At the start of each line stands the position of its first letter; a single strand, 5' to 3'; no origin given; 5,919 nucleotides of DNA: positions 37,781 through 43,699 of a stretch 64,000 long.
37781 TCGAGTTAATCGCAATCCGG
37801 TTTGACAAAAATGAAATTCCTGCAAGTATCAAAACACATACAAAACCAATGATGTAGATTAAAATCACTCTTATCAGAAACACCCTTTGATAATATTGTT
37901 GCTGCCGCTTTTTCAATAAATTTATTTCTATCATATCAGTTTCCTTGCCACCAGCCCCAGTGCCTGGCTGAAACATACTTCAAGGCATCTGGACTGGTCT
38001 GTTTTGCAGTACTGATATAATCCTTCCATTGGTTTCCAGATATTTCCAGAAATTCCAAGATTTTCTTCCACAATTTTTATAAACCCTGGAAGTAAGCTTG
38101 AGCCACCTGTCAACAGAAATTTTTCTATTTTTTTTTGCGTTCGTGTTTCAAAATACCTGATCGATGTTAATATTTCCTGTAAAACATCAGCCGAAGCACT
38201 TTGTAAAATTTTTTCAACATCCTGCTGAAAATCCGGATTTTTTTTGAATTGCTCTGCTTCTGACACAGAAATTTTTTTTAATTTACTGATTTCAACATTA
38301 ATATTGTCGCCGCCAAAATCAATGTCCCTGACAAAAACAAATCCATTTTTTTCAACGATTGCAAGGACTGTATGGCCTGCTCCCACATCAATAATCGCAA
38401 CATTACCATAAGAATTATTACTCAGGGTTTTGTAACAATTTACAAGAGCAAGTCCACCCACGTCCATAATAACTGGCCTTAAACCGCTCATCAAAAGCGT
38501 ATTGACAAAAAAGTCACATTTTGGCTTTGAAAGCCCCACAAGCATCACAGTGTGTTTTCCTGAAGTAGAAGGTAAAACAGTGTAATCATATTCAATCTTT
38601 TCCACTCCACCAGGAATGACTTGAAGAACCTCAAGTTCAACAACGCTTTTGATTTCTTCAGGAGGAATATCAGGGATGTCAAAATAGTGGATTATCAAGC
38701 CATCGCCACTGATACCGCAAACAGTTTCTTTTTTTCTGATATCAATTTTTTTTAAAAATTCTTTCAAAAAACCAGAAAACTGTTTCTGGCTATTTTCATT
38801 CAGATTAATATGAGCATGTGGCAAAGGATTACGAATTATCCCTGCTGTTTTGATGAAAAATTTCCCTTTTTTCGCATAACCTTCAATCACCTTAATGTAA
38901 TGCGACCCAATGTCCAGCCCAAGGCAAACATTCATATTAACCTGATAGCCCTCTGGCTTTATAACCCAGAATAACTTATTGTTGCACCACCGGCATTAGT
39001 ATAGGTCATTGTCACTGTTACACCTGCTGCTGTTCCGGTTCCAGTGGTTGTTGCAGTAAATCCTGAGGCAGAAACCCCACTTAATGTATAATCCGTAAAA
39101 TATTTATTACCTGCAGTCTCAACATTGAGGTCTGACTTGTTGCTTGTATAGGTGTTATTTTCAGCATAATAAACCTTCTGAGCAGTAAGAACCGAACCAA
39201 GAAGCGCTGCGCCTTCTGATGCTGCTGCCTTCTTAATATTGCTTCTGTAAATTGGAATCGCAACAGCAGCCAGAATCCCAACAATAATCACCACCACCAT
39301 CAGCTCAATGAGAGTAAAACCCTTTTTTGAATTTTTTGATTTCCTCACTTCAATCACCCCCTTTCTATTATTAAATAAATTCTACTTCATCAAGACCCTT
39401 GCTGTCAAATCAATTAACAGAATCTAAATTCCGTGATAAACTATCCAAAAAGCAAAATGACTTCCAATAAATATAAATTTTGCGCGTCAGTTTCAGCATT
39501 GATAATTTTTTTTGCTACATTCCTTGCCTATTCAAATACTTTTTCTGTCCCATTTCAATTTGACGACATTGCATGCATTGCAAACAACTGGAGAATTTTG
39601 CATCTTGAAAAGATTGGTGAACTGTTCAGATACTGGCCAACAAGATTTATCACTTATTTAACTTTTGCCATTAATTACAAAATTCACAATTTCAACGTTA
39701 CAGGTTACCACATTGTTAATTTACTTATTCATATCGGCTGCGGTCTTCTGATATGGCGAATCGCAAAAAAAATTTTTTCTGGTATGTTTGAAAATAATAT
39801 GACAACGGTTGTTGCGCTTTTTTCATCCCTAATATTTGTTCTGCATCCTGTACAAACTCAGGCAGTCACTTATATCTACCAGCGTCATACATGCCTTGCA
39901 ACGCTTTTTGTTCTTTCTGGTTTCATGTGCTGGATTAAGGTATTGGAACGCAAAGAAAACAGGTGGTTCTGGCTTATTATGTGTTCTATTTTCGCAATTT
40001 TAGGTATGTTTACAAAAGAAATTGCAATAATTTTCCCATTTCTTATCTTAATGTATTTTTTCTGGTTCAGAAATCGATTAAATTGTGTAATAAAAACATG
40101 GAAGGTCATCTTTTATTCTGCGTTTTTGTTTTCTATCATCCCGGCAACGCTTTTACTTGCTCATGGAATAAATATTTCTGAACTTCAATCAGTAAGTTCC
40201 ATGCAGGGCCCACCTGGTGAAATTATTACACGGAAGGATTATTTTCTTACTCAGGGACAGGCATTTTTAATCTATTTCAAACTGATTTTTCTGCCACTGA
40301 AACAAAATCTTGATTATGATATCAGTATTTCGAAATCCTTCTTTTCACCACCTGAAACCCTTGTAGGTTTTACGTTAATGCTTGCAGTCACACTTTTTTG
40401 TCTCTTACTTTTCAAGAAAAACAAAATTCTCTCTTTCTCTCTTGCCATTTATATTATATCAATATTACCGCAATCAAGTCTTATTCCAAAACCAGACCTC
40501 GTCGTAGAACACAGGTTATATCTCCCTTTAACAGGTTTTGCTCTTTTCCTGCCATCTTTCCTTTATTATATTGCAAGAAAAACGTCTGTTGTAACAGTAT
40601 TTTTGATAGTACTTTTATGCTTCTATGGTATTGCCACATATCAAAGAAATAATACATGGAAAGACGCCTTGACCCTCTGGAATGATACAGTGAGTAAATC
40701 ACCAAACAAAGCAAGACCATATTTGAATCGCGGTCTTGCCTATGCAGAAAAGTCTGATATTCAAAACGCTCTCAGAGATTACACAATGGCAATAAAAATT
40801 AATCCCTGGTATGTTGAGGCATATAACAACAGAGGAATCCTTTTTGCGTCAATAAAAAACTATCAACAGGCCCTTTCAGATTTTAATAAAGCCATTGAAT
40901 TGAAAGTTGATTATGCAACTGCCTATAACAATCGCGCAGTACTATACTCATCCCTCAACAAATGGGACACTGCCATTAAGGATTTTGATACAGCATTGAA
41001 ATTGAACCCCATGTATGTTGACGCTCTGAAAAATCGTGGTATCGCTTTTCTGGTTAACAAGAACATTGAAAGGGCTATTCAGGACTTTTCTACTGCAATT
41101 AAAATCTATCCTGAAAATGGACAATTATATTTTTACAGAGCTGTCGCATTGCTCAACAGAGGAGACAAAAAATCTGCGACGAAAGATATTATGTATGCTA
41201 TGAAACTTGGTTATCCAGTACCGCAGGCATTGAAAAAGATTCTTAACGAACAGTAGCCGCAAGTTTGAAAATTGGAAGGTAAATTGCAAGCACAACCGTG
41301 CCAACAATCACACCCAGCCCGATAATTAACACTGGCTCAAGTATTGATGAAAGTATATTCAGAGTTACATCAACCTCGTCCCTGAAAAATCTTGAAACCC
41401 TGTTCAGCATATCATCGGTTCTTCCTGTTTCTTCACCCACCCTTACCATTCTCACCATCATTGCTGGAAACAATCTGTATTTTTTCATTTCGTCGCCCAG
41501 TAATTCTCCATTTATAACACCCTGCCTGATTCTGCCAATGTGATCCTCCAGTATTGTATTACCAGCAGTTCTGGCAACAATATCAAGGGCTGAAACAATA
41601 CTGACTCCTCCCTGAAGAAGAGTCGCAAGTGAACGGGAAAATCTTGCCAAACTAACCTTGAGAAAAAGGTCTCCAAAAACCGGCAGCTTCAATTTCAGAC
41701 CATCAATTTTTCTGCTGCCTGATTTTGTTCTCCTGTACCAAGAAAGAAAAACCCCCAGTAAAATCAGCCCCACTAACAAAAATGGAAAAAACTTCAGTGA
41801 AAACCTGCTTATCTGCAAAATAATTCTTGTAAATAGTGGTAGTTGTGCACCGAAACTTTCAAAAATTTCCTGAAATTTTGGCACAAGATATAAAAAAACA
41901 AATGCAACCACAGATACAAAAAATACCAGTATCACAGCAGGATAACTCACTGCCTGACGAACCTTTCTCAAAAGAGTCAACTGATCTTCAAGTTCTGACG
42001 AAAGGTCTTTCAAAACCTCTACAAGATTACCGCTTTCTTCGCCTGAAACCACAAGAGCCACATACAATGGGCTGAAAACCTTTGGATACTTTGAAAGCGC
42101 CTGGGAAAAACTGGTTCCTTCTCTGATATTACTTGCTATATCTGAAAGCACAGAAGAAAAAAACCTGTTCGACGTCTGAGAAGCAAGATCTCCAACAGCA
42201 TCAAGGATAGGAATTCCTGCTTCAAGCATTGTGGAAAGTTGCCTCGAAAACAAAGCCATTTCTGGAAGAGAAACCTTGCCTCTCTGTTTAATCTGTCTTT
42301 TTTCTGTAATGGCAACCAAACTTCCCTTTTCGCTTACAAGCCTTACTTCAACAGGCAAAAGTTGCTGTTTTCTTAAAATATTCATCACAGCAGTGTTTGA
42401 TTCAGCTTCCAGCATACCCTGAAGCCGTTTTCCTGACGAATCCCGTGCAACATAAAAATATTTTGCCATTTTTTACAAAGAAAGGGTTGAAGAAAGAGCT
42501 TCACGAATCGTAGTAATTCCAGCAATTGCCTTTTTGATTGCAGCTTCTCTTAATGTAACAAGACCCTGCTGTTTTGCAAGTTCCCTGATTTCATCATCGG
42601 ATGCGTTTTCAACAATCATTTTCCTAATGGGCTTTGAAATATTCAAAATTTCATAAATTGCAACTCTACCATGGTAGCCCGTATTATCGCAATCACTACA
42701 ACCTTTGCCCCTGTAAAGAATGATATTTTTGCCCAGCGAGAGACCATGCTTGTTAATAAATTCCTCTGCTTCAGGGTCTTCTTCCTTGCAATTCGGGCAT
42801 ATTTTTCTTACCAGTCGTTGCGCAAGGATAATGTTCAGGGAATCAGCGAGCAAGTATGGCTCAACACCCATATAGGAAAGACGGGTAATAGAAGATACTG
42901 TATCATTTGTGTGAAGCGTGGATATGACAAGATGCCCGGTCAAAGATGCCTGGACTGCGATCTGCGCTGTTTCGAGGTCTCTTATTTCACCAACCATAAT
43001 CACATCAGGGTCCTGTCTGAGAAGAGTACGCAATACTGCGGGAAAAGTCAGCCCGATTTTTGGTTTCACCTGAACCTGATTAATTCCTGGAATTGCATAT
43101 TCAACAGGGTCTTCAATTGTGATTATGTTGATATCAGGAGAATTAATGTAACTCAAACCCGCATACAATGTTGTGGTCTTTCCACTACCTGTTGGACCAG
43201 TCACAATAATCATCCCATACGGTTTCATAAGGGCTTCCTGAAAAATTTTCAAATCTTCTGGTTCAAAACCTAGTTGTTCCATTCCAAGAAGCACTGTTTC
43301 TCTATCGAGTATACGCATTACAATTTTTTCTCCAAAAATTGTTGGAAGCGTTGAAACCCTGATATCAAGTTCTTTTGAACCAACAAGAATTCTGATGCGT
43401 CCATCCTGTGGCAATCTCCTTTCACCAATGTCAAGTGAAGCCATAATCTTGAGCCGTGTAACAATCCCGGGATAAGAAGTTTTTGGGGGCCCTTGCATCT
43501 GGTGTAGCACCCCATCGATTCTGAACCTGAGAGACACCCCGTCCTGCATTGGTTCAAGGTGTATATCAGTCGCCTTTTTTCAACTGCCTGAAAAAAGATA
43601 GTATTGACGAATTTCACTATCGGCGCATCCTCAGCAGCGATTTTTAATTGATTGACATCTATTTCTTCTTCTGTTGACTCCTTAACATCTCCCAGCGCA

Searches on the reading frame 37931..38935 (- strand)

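Call 72: search_protein_families(library=pfam, proteins=[window:37931-38935:-], max_evalue=0.00001)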
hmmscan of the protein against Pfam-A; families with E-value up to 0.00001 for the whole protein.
window:37931-38935:- (334 aa): 2 families
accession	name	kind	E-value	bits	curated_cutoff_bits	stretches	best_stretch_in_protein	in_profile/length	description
PF11104.14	PilM_2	-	3.7e-42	144.9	27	1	6-316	1-321/340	Type IV pilus assembly protein PilM;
PF14450.12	FtsA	-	1.4e-12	48.5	31.8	1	180-303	1-113/127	Cell division protein FtsA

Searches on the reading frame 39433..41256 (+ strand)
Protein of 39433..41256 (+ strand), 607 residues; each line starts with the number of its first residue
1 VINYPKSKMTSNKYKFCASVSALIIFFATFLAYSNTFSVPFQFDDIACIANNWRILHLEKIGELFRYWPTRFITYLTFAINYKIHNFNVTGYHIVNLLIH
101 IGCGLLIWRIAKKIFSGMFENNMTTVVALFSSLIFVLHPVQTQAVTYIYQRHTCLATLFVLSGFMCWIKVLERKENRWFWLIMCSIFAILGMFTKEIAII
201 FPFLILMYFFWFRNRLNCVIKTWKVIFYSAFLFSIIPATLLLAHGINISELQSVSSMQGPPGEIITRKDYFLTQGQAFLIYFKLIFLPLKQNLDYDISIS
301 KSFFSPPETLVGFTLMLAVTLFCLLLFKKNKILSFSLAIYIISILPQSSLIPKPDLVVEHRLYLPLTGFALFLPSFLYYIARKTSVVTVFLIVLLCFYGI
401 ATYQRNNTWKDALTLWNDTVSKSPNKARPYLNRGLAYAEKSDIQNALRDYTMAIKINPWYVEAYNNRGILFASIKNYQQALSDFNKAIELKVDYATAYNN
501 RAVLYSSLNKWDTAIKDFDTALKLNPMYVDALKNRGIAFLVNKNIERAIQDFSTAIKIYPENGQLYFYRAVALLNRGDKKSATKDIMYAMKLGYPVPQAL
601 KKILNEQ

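Call 73: search_protein_families(library=pfam, proteins=[window:39433-41256:+], max_evalue=0.00001)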
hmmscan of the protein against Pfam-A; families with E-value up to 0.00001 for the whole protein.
window:39433-41256:+ (607 aa): 12 families
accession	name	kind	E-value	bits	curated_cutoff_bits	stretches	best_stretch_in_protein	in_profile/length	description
PF00515.34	TPR_1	-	1.4e-35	120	27.8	4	495-527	1-33/34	Tetratricopeptide repeat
PF07719.23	TPR_2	-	5e-28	95.3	27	0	495-526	1-32/34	Tetratricopeptide repeat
PF13414.12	TPR_11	-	1.9e-26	91.9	26.8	2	505-539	4-38/42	TPR repeat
PF13431.12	TPR_17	-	3e-19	68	24.4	0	553-580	3-30/34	Tetratricopeptide repeat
PF13432.12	TPR_16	-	2.1e-17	63.7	32.7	1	501-562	3-64/65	Tetratricopeptide repeat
PF13371.12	TPR_9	-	4.5e-16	59.1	35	0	437-491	5-59/73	Tetratricopeptide repeat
PF13181.12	TPR_8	-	2.2e-14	52.7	25.7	0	495-526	1-32/34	Tetratricopeptide repeat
PF13424.12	TPR_12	-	3e-13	50.2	30.1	0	494-560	2-76/77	Tetratricopeptide repeat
PF14559.12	TPR_19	-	1.9e-07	31.8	25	0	475-532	5-64/68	Tetratricopeptide repeat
PF13428.12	TPR_14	-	1.9e-06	28.4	23.5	0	530-570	2-42/44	Tetratricopeptide repeat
PF13174.12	TPR_6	-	2.8e-06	28.1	26.3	0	534-561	5-32/33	Tetratricopeptide repeat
PF13231.12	PMT_2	-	3.2e-06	27.9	26.1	1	78-234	10-155/160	Dolichyl-phosphate-mannose-protein mannosyltransferase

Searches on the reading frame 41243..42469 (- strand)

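Call 73: search_protein_families(library=pfam, proteins=[window:41243-42469:-], max_evalue=0.00001)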
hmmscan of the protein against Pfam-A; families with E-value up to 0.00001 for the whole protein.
window:41243-42469:- (408 aa): 1 family
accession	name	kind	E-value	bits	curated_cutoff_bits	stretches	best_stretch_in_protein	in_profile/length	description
PF00482.28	T2SSF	-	2.1e-60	202.6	25.2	2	74-197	1-125/125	Type II secretion system (T2SS), protein F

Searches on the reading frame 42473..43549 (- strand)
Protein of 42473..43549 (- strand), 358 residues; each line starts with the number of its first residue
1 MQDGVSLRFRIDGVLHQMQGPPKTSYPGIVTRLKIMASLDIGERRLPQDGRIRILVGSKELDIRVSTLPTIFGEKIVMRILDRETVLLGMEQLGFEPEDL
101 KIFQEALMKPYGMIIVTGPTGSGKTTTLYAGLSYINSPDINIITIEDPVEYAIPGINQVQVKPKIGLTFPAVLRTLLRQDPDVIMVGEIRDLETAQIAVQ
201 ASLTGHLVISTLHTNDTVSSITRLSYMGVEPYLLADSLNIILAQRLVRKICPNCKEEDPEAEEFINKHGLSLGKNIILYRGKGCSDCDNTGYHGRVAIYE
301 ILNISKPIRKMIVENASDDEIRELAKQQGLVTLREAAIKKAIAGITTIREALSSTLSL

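Call 73: search_protein_families(library=pfam, proteins=[window:42473-43549:-], max_evalue=0.00001)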
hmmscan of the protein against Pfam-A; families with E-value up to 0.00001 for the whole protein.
window:42473-43549:- (358 aa): 1 family
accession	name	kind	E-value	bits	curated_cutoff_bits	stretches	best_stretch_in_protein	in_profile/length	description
PF00437.27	T2SSE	-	1.1e-132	442.7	24.9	1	5-352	36-369/370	Type II/IV secretion system protein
